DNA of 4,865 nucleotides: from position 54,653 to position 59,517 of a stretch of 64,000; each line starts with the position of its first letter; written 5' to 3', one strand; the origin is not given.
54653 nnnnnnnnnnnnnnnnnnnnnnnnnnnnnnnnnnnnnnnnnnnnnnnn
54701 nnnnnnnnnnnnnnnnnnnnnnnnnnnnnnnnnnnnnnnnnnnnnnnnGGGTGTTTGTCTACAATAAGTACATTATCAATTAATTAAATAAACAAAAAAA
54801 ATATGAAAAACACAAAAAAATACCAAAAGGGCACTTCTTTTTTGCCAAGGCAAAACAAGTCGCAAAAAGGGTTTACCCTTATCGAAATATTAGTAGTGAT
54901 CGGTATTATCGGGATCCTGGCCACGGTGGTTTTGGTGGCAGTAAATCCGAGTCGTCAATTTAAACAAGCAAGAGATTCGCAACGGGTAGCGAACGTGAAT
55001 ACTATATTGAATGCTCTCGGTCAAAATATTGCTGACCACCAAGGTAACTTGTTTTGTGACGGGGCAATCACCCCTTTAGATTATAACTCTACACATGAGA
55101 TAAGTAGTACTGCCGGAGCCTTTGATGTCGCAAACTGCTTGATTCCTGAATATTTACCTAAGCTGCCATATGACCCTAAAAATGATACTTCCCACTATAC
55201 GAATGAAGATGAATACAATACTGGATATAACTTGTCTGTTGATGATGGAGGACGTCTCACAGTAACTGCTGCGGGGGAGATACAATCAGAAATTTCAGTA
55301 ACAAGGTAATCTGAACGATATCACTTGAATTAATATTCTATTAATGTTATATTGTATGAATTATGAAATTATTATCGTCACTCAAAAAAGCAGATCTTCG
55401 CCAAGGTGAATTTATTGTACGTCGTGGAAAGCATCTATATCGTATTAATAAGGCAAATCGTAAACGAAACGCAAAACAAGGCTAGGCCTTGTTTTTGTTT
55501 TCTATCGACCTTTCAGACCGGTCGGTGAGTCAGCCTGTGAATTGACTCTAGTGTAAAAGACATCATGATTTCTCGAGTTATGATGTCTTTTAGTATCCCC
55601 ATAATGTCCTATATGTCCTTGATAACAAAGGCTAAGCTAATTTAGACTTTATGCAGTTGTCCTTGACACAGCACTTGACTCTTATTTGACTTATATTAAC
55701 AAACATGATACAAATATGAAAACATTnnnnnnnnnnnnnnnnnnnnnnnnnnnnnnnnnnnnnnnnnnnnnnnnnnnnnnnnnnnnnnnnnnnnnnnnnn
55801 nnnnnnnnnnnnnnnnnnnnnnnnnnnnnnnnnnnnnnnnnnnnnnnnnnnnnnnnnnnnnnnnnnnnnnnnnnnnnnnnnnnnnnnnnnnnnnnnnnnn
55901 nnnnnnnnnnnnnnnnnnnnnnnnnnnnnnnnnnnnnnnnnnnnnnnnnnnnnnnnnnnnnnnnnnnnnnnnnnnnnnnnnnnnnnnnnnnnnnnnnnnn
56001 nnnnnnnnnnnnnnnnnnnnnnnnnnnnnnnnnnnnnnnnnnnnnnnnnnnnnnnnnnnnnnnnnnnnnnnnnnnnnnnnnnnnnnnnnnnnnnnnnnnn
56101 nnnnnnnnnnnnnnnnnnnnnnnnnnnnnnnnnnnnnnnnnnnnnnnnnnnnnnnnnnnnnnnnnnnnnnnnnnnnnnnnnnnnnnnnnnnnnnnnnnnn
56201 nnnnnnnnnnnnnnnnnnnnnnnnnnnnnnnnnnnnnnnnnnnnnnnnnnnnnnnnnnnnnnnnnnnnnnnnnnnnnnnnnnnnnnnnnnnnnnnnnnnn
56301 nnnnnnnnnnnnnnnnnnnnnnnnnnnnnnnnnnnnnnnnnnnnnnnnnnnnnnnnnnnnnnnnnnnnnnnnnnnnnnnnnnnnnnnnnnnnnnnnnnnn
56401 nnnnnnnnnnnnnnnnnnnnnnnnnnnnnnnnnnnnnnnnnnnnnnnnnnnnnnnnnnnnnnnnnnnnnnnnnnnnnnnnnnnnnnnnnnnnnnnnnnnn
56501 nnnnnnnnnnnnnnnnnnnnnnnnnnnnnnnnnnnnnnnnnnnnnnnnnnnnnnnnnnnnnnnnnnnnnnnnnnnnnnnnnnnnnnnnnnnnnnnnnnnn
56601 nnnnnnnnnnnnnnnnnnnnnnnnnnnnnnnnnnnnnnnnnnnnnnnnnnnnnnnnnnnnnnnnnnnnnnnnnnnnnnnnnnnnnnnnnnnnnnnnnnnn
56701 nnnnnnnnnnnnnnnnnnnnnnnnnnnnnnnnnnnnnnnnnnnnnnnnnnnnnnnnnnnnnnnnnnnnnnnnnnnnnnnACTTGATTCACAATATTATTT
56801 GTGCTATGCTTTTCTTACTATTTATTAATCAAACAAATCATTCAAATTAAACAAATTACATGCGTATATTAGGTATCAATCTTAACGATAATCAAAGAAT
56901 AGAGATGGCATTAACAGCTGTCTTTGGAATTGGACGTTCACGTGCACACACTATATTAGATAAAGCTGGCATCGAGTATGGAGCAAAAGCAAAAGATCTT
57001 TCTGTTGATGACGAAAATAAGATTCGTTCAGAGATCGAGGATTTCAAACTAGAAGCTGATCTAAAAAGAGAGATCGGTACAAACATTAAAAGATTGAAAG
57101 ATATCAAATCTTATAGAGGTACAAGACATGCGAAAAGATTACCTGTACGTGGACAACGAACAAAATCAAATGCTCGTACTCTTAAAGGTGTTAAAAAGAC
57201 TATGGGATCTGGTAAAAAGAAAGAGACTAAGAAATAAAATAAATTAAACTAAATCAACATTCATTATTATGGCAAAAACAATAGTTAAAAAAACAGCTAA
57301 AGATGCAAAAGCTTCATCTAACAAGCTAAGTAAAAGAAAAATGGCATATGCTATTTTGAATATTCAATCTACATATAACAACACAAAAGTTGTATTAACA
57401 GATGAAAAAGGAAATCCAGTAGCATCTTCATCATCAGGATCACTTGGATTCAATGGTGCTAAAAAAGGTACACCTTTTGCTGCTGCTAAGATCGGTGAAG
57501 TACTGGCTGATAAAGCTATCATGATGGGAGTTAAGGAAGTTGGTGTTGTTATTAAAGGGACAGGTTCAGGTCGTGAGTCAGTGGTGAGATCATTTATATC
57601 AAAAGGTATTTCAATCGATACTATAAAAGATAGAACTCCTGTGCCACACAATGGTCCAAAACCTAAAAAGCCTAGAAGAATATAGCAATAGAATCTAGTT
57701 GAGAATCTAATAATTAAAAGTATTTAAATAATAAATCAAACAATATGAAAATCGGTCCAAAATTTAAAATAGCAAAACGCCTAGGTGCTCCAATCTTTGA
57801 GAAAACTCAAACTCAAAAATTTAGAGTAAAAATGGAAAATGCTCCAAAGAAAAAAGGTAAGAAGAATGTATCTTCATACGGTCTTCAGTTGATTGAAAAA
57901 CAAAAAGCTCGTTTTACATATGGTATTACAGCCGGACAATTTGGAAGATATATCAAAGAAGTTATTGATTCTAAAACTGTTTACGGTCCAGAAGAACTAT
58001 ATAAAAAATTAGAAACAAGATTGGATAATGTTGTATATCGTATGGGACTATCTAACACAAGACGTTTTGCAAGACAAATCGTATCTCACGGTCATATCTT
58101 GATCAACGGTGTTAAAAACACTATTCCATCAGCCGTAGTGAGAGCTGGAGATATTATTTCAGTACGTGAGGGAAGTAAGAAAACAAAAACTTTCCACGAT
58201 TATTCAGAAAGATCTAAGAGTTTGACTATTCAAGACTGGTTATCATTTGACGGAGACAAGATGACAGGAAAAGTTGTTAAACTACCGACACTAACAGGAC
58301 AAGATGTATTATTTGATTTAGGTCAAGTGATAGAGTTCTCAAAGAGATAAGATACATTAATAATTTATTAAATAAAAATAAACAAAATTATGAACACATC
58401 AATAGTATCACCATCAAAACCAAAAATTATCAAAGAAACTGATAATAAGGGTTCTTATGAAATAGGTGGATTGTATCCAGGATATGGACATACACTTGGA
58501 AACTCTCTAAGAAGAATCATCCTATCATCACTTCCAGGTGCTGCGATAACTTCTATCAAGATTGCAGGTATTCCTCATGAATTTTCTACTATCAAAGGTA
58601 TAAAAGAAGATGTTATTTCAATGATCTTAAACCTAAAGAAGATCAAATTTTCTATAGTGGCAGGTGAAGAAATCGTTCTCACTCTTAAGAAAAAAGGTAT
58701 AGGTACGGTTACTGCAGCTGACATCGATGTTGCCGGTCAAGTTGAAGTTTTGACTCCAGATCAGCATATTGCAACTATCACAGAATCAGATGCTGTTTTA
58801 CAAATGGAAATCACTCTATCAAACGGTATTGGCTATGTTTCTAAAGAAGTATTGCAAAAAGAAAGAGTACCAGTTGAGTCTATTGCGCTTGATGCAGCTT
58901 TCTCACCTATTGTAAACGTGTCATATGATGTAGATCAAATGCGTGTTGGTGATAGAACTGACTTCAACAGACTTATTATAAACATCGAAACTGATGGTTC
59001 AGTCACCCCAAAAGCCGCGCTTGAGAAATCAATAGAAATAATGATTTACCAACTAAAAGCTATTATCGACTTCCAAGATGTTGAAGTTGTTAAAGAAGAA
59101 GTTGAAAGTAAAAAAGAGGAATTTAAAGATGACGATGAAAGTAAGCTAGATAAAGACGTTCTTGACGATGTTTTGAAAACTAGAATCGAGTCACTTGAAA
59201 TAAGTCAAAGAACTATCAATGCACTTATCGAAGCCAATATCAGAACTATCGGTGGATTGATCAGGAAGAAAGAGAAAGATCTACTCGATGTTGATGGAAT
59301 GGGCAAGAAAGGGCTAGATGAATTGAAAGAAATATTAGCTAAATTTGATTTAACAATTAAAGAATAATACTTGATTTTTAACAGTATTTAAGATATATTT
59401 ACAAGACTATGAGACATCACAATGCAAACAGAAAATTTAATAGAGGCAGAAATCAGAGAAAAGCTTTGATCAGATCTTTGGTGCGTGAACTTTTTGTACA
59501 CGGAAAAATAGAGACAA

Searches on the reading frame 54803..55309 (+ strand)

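Call 65: search_protein_families(library=pfam, proteins=[window:54803-55309:+], max_evalue=0.01)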
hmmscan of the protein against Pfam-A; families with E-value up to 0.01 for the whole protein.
window:54803-55309:+ (168 aa): 1 family
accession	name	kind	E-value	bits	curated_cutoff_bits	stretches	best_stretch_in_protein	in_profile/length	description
PF07963.17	N_methyl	-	1.9e-09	37.1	21.2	1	19-44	2-27/27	Prokaryotic N-terminal methylation motif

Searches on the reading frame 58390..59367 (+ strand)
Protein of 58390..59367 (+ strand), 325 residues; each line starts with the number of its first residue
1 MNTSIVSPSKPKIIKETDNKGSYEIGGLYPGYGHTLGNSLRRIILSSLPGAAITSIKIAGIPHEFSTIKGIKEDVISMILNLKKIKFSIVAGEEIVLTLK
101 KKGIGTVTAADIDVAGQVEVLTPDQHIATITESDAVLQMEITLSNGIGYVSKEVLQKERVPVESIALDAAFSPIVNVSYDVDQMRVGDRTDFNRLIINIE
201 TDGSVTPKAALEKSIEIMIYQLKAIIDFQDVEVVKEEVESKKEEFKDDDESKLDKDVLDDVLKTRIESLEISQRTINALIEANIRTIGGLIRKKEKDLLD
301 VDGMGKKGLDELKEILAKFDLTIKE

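Call 18: search_protein_families(library=pfam, proteins=[window:58390-59367:+], max_evalue=0.001)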
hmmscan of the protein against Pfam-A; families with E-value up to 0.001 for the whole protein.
window:58390-59367:+ (325 aa): 5 families
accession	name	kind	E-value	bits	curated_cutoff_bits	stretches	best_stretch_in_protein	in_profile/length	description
PF01000.31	RNA_pol_A_bac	-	1.8e-26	93.1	33.9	1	56-172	1-119/119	RNA polymerase Rpb3/RpoA insert domain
PF01193.29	RNA_pol_L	-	7.3e-22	77.3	24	1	30-221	5-73/74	RNA polymerase Rpb3/Rpb11 dimerisation domain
PF03118.21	RNA_pol_A_CTD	-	5.8e-15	55.2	23.8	1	259-317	8-66/67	Bacterial RNA polymerase, alpha chain C terminal domain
PF13656.11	RNA_pol_L_2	-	4.1e-05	23.6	27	0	193-225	40-72/75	RNA polymerase Rpb3/Rpb11 dimerisation domain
PF14520.12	HHH_5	-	0.00079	20.3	27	0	273-316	12-55/57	Helix-hairpin-helix domain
